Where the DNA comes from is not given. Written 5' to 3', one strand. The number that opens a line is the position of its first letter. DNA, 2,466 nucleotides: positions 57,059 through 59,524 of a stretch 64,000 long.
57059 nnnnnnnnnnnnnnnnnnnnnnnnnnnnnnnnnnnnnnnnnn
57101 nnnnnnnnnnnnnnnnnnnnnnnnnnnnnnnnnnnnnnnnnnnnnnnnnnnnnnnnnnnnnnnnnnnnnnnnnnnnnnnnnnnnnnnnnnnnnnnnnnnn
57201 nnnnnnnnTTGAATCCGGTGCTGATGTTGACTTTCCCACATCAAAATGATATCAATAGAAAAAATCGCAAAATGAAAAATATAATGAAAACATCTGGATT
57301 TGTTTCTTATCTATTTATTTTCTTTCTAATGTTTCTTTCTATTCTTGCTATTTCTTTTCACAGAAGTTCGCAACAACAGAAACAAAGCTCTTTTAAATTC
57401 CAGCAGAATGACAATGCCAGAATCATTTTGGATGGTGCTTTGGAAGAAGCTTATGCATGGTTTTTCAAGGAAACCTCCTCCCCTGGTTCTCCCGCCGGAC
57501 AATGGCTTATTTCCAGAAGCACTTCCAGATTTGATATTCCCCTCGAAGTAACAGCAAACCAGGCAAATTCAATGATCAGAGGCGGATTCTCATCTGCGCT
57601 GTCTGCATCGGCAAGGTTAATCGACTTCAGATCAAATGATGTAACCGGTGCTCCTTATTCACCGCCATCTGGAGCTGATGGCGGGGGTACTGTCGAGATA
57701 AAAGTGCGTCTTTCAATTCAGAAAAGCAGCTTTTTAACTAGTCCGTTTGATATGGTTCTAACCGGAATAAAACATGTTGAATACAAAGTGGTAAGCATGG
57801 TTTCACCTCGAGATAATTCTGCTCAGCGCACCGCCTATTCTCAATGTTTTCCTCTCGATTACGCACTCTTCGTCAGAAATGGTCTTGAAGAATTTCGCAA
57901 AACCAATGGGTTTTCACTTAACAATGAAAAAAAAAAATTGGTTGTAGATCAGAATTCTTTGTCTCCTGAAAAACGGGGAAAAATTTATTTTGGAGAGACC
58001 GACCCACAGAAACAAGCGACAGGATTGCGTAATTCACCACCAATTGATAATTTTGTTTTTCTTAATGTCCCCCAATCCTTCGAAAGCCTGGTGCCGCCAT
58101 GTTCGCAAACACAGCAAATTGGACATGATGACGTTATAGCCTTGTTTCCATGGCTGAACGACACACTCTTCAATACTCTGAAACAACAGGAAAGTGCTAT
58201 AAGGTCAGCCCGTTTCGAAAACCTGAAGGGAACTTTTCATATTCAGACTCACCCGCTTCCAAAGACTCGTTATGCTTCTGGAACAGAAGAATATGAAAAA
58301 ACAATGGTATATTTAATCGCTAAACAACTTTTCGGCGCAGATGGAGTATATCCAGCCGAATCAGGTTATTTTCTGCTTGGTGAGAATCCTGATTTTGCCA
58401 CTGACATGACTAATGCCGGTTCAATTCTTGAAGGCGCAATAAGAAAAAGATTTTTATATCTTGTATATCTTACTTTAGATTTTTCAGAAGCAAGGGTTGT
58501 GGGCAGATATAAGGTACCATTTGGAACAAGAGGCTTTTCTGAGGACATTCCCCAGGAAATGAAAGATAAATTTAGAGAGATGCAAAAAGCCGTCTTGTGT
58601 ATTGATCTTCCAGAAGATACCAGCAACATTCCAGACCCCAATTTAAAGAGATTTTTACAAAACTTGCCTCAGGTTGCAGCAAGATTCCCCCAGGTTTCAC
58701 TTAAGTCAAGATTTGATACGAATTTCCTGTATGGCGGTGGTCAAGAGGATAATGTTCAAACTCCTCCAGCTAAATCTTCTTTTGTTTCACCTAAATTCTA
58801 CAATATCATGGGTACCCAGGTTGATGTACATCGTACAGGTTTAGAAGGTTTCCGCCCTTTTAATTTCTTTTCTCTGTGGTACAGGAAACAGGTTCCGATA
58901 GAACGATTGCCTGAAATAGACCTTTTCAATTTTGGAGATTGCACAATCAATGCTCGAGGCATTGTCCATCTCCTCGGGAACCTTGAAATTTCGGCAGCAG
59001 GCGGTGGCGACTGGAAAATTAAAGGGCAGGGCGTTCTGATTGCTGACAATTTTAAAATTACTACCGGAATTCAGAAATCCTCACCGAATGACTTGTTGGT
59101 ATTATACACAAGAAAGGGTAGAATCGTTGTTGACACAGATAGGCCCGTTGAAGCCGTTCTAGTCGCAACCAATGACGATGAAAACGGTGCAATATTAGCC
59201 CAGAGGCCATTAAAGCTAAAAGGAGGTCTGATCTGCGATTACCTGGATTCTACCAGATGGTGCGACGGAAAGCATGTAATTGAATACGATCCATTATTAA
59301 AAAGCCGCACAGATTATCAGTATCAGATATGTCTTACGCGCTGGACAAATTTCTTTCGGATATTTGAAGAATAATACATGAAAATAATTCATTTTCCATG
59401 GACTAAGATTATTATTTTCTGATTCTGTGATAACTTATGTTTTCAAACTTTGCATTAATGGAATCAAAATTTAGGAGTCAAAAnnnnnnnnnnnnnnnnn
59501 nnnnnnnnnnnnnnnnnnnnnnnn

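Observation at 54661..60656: ECF sigma / FecR-like anti-sigma pair with a co-transcribed 700-aa membrane-anchored protein, flanked by two paralogous lipoproteins, one of which carries an HExxH motif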

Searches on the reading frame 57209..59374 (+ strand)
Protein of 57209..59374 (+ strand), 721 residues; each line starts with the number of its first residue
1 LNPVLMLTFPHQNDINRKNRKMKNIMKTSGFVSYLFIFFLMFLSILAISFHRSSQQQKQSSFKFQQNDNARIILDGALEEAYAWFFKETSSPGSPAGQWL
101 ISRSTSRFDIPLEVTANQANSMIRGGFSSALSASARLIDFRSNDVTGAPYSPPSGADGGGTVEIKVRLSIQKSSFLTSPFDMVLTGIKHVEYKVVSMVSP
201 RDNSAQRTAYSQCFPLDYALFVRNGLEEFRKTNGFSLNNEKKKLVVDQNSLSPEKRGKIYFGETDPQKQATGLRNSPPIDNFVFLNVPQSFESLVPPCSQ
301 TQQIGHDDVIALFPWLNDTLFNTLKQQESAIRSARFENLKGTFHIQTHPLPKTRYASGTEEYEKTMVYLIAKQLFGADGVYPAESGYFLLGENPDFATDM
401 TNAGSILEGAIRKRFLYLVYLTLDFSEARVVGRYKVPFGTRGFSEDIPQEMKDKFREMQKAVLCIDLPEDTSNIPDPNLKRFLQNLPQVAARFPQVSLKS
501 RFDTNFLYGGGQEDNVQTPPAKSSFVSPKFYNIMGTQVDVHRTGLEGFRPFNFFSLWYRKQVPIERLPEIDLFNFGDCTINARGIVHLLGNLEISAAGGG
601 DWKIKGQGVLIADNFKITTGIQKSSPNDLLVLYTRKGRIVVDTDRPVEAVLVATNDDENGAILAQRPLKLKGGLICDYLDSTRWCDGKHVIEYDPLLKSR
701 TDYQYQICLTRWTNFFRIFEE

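Call 3: search_protein_families(library=pfam, proteins=[window:57209-59374:+], max_evalue=0.1)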
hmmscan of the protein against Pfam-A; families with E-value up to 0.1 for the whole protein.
window:57209-59374:+ (721 aa): 0 families

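Call 4: search_protein_families(library=ncbifam, proteins=[window:57209-59374:+], max_evalue=0.1)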
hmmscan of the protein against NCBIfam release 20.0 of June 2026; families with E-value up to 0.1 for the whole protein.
window:57209-59374:+ (721 aa): 2 families
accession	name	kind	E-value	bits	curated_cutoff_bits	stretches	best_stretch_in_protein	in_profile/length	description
NF045978.1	ComEA_MAG0490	equivalog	0.02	14.7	98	1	34-90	5-61/162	MAG0490 family ComEA-like DNA-binding protein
NF009471.0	PRK12833.1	equivalog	0.082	11.4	686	0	361-410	62-108/467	acetyl-CoA carboxylase biotin carboxylase subunit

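Call 10: search_protein_families(library=pfam, proteins=[window:57272-59374:+], max_evalue=10)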
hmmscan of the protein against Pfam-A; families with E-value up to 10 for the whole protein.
window:57272-59374:+ (700 aa): 1 family
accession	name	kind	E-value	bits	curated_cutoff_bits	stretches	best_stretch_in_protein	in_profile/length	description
PF19452.4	DUF5990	-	0.15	12.3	23.2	1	381-418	59-96/140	Family of unknown function (DUF5990)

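Call 24: search_protein_representatives(protein=window:57272-59374:+)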
Query: 700 residues. Proteins with E-value up to 0.001 (for the whole library): 151; up to 1e-10: 136; up to 1e-30: 94. The best 150 are listed.
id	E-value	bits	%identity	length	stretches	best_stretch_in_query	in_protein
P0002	3.5e-282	954.1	59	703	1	8-697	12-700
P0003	2.7e-161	554.6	43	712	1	8-699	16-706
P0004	1.8e-156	538.7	42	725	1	8-696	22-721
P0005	8.1e-130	450.6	36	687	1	15-699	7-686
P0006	4.6e-118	411.8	36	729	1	8-699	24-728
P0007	3.3e-115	402.3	39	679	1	7-699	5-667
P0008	1.9e-107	376.7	36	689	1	16-696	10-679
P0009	1.4e-97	344.0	36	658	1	11-699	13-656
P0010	1.5e-97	343.9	34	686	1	9-694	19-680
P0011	6.8e-94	331.9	37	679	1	6-699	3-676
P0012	9.2e-85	301.7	34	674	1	15-699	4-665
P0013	5.1e-83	295.9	35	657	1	14-694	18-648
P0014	8.2e-82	291.9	33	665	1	7-684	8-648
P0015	3.0e-80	286.8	33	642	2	7-407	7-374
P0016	3.0e-80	286.8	32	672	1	7-697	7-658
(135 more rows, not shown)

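Call 25: find_homologous_proteins(query=window:57272-59374:+, max_evalue=0.001)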
Query window:57272-59374:+ (700 aa): 14 proteins with E <= 0.001 among 8000 candidates.
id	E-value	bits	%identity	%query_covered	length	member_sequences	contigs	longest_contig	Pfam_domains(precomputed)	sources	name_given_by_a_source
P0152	0.0e+0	1604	100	99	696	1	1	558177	-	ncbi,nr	ncbi:MAG: hypothetical protein HQM10_06100 [Candidatus Riflebacteria bacterium]|nr:hypothetical prot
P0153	0.0e+0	1089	67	100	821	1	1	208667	-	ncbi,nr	ncbi:MAG: hypothetical protein HQM08_06845 [Candidatus Riflebacteria bacterium]|nr:hypothetical prot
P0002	1.1e-281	954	59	98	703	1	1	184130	-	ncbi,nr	ncbi:MAG: hypothetical protein HQM10_18890 [Candidatus Riflebacteria bacterium]|nr:hypothetical prot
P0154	4.8e-275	932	58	100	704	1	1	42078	-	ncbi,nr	ncbi:MAG: hypothetical protein HQM08_24800 [Candidatus Riflebacteria bacterium]|nr:hypothetical prot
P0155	2.3e-250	851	57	95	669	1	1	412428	-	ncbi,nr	ncbi:MAG: hypothetical protein HQM10_07570 [Candidatus Riflebacteria bacterium]|nr:hypothetical prot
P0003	8.5e-161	555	41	99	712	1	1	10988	-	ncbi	-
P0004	5.6e-156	539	39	99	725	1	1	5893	-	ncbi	-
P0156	3.1e-145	503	40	98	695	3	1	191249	-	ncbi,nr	ncbi:MAG: hypothetical protein GX442_25385 [Candidatus Riflebacteria bacterium]|nr:hypothetical prot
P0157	9.3e-134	465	37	97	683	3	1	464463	-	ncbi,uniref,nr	ncbi:MAG: hypothetical protein OZSIB_0758 [Candidatus Ozemobacter sibiricus]|uniref:Uncharacterized 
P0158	5.9e-71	258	29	99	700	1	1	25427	-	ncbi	ncbi:MAG: hypothetical protein ACQETH_07680 [Candidatus Rifleibacteriota bacterium]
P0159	4.7e-64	235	30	98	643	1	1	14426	-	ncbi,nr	ncbi:MAG: hypothetical protein HQM09_22220 [Candidatus Riflebacteria bacterium]|nr:hypothetical prot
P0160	1.5e-63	233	29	98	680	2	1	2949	-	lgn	-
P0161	7.1e-63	231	29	99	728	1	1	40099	-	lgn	-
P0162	5.4e-62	228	28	99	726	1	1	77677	-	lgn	-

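Call 26: find_encoding_contigs(protein=P0002, flank=8000, max_places=2)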
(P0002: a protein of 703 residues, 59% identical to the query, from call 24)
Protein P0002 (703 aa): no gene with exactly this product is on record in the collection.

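Call 27: find_encoding_contigs(protein=P0155, flank=8000, max_places=2)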
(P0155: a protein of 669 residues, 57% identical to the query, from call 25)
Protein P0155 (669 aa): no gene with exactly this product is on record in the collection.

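Call 31: find_related_loci(query=A2, collection=genome_contigs, flank=10000)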
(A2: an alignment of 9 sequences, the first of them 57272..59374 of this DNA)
Query A2 (700 aa) in genome_contigs; peptide patterns used: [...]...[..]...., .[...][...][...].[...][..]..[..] (x = any residue, [..] = any of these).
53 stretches matched a pattern; 7 encode a relative of the query (tblastn E <= 1e-3); 7 distinct loci.
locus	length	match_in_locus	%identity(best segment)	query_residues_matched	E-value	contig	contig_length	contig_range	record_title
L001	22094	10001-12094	67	2-700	0e+0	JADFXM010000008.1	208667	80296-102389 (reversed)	MAG: Candidatus Riflebacteria bacterium isolate nDJH14bin3 nDJH14_bin3_NODE_8_length_208667_cov_106.239321, whole genome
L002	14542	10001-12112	58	1-700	0e+0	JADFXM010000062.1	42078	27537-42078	MAG: Candidatus Riflebacteria bacterium isolate nDJH14bin3 nDJH14_bin3_NODE_62_length_42078_cov_83.876189, whole genome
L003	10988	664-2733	41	9-699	5e-166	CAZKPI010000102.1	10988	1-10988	MAG TPA_asm: uncultured bacterium isolate binchicken_co135_42 genome assembly, contig: NODE_7904_length_10988_cov_3.6016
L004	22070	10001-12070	40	10-697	4e-151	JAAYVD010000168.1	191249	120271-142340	MAG: Candidatus Riflebacteria bacterium isolate AS27yjCOA_28 191847_AS27, whole genome shotgun sequence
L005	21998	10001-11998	37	22-699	2e-141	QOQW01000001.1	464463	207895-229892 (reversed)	MAG: Candidatus Ozemobacter sibiricus isolate BY5 NODE_12, whole genome shotgun sequence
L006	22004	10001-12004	34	6-694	9e-96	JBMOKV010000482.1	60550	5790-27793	MAG: Candidatus Rifleibacteriota bacterium isolate Betzabe_MAG007 MAG007_482, whole genome shotgun sequence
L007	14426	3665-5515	30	17-700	2e-73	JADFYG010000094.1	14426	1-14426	MAG: Candidatus Riflebacteria bacterium isolate nDJH6bin19 nDJH6_bin19_NODE_94_length_14426_cov_2.296734, whole genome s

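Call 36: search_solved_structures(query=A1, max_evalue=10, show_alignments=2)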
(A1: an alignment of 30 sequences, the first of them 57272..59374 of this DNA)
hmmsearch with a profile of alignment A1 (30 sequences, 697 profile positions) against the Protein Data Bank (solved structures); distinct sequences matched with E-value up to 10: 5.
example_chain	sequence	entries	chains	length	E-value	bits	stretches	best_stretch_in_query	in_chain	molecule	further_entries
9gwj_B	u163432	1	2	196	0.28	13.1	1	420-513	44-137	Cyclin-dependent kinase 2-interacting protein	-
8cih_A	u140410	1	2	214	0.35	12.8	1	420-513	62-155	Cyclin-dependent kinase 2-interacting protein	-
7tgg_A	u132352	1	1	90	0.39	12.6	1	4-65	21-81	Geopilin domain 1 protein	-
8rhn_C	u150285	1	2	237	0.42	12.5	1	420-513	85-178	Cyclin-dependent kinase 2-interacting protein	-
9lgo_J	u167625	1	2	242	0.47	12.4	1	420-513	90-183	Cyclin-dependent kinase 2-interacting protein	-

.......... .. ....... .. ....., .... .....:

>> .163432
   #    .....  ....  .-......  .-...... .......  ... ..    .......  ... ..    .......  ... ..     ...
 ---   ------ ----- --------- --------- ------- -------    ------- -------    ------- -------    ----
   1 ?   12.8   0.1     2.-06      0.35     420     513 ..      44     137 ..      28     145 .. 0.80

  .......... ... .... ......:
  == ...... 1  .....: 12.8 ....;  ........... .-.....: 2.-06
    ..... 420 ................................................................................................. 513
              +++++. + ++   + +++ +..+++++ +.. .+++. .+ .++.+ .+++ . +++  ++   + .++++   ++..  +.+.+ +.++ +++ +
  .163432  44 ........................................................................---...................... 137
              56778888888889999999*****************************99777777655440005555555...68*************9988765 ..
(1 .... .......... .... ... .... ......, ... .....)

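Call 37: search_protein_families(library=pfam, alignment_id=A1, max_evalue=0.1)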
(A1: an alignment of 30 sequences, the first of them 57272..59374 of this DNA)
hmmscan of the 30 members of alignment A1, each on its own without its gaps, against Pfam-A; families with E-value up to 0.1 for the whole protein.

A. member 1, window:57272-59374:+ (700 aa): 0 families

B. families by the number of members that match (of 30 scanned): 8 families
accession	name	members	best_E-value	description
PF12693.12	GspL_C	3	0.037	GspL periplasmic domain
PF14341.11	PilX_N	1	0.00014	PilX N-terminal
PF22349.1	Fervidolysin_SD2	1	0.0077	Fervidolysin, second beta-sandwich domain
PF22840.2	CATSPERG_NTD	1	0.058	CATSPERG N-terminal domain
PF17521.7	Secapin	1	0.061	Honey bee peptides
PF14024.11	DUF4240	1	0.062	Protein of unknown function (DUF4240)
PF18539.7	DUF5625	1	0.078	Domain of unknown function (DUF5625)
PF25470.1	DUF7901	1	0.09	Domain of unknown function (DUF7901)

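Call 43: search_protein_families(library=pfam, proteins=[L001:5620-7173:-, L001:7186-7725:-, L002:8927-9679:+, L005:6543-7739:+, L007:714-2138:+, L001:14344-16113:+, L006:13416-15185:+], max_evalue=0.1)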
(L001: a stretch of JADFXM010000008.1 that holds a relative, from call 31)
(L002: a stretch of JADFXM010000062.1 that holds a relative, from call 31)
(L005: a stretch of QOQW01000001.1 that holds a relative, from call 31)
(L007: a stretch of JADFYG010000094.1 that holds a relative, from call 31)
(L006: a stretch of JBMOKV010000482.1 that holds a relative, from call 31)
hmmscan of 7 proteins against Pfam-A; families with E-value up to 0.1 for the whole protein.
L001:5620-7173:- (517 aa): 0 families

L001:7186-7725:- (179 aa): 1 family
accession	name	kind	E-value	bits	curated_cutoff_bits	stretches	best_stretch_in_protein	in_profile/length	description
PF17766.7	fn3_6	-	0.011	16.4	26.4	1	48-110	14-76/99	Fibronectin type-III domain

L002:8927-9679:+ (250 aa): 3 families
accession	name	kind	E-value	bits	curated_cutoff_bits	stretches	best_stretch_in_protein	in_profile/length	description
PF22642.1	MinC_N_1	-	0.045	14.5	27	1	178-219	19-61/78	Cell-division inhibitor MinC, N-terminal domain-like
PF21825.2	crAss001_48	-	0.064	13.6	24.8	0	213-234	4-25/61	crAss001_48 related protein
PF10428.14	SOG2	-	0.096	12.5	26.9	0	53-226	210-400/475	RAM signalling pathway protein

L005:6543-7739:+ (398 aa): 0 families

L007:714-2138:+ (474 aa): 0 families

L001:14344-16113:+ (589 aa): 1 family
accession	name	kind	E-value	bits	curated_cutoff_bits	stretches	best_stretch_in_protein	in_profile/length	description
PF08486.15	SpoIID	-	1.8e-12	48.1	23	1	295-366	4-73/97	Stage II sporulation protein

L006:13416-15185:+ (589 aa): 2 families
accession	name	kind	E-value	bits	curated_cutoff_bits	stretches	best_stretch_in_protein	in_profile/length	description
PF00745.25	GlutR_dimer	-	0.0073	17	22.9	1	118-197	3-81/99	Glutamyl-tRNAGlu reductase, dimerisation domain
PF13926.11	DUF4211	-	0.033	14.8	27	1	133-195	18-81/137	Domain of unknown function (DUF4211)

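Call 50: predict_structure(alignment_id=A1)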
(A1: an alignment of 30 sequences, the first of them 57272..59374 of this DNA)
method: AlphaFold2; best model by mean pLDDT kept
length: 700 residues; sequences in the alignment: 30
mean_pLDDT: 90.4   pTM: 0.84
mean pLDDT of the five models: 90.4, 90.2, 89.4, 86.5, 86.4
residues with pLDDT >= 90: 468; 70-90: 208; 50-70: 19; < 50: 5
segments of 3 or more residues with pLDDT < 50: 1-5
pLDDT, mean of each block of 10 residues (from residue 1): 52 87 89 85 89 95 94 95 95 90 85 95 91 91 94 63 94 93 89 94 96 95 96 95 92 88 96 93 94 88 86 90 94 85 90 91 95 94 95 95 88 87 82 67 88 84 94 92 91 82 91 91 89 91 91 92 95 86 96 97 96 94 98 95 98 96 97 93 92 86
secondary structure, 60 per line:
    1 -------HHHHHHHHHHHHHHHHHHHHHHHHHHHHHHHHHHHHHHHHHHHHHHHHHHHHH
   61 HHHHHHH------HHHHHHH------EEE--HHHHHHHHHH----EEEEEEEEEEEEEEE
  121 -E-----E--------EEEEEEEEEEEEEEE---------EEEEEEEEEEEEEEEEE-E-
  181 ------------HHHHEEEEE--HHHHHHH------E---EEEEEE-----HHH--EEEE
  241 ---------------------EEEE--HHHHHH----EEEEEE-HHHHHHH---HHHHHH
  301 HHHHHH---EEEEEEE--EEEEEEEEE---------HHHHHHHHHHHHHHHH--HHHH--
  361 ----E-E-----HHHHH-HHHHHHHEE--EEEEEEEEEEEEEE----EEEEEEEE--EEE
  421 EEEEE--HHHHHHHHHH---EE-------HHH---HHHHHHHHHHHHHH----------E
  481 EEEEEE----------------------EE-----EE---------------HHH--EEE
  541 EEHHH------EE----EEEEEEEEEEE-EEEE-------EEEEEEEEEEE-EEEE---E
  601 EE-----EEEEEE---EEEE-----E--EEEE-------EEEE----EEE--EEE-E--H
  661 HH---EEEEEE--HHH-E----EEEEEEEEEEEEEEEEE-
elements in order (helices of 4 or more, strands of 3 or more residues): H8-67 H74-80 E87-89 H92-101 E106-120 E137-151 E161-177 H193-196 E197-201 H204-210 E221-226 E237-240 E262-265 H268-273 E278-283 H285-291 H295-306 E310-316 E319-327 H337-352 H355-358 H373-377 H379-385 E390-403 E408-415 E418-425 H428-437 H456-469 E480-486 E538-542 E558-568 E570-573 E581-591 E593-596 E600-602 E608-613 E617-620 E629-632 E640-643 E648-650 E653-655 E666-671 E683-699

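Call 54: fold_search(model_id=the predicted structure, library=pdb)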
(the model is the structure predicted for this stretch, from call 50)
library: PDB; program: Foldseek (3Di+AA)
matches with E <= 10: 129; with E <= 0.001: 0
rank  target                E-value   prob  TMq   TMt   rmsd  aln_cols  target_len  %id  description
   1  5d9r                  8.3e-01  0.10  0.07  0.23  11.7       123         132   10  Crystal structure of a conserved domain in the intermembrane space region of the plastid division protein ARC6 (released 2015-11-11)
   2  5had                  9.2e-01  0.09  0.07  0.23  11.6       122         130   10  Crystal structure of intermembrane space region of chloroplast protein ARC6 (released 2017-01-18)
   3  4wp5_B                1.0e+00  0.08  0.08  0.20  12.9       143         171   10  Chaetomium thermophilum Mex67 NTF2-like domain complexed with Mtr2 (released 2015-07-15)
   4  7po4_d                1.2e+00  0.06  0.06  0.13  17.9       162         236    9  Assembly intermediate of human mitochondrial ribosome large subunit (largely unfolded rRNA with MALSU1, L0R8F8 and ACP (released 2022-06-15)
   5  6h68_B                1.2e+00  0.02  0.06  0.04  35.2       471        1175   11  Yeast RNA polymerase I elongation complex stalled by cyclobutane pyrimidine dimer (CPD) with fully-ordered A49 (released 2018-08-29)
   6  4kgh_B                1.3e+00  0.09  0.08  0.21  15.3       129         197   13  Crystal Structure of human splunc1 lacking the secretion signal sequence (released 2013-09-25)
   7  9e9c_d                1.3e+00  0.06  0.06  0.13  18.4       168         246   11  Mouse mitoribosome large subunit assembly intermediate bound to NSUN4, METRF4, GTPBP7, GTPBP10 and the MALSU1-L0R8F8-m (released 2025-08-06)
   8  5i7k_B                1.4e+00  0.08  0.08  0.21  16.5       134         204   13  Crystal Structure of Human SPLUNC1 Dolphin Mutant D1 (G58A, S61A, G62E, G63D, G66D, I67T) (released 2016-05-18)
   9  8qsj_d                1.4e+00  0.04  0.06  0.13  16.7       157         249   10  Human mitoribosomal large subunit assembly intermediate 2 with GTPBP7 (released 2023-12-13)
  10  7qi4_d                1.6e+00  0.04  0.06  0.12  19.5       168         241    9  Human mitochondrial ribosome at 2.2 A resolution (bound to partly built tRNAs and mRNA) (released 2022-07-13)
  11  4qt8_B                1.6e+00  0.00  0.04  0.05  34.5       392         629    9  Crystal Structure of RON Sema-PSI-IPT1 extracellular domains in complex with MSP beta-chain (released 2014-09-17)
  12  4l8p                  1.6e+00  0.07  0.07  0.20  19.8       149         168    9  Crystal structure of a bile-acid 7-alpha dehydratase (CLOHIR_00079) from Clostridium hiranonis DSM 13275 at 1.60 A resol (released 2013-08-21)
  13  8rj3_C                1.7e+00  0.18  0.07  0.31   4.7        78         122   13  Human RAD52 open ring conformation (released 2024-04-24)
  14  4kgo_B                1.8e+00  0.06  0.07  0.20  17.9       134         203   13  Crystal Structure of double Leucine to Methionine mutant human splunc1 lacking the secretion signal sequence (released 2013-09-25)
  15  9hcf_d                1.8e+00  0.06  0.06  0.15  19.1       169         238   10  Mouse mitoribosome large subunit assembly intermediate bound to NSUN4, METRF4, GTPBP7, GTPBP10 and the MALSU-L0R8F8-mt (released 2025-07-09)
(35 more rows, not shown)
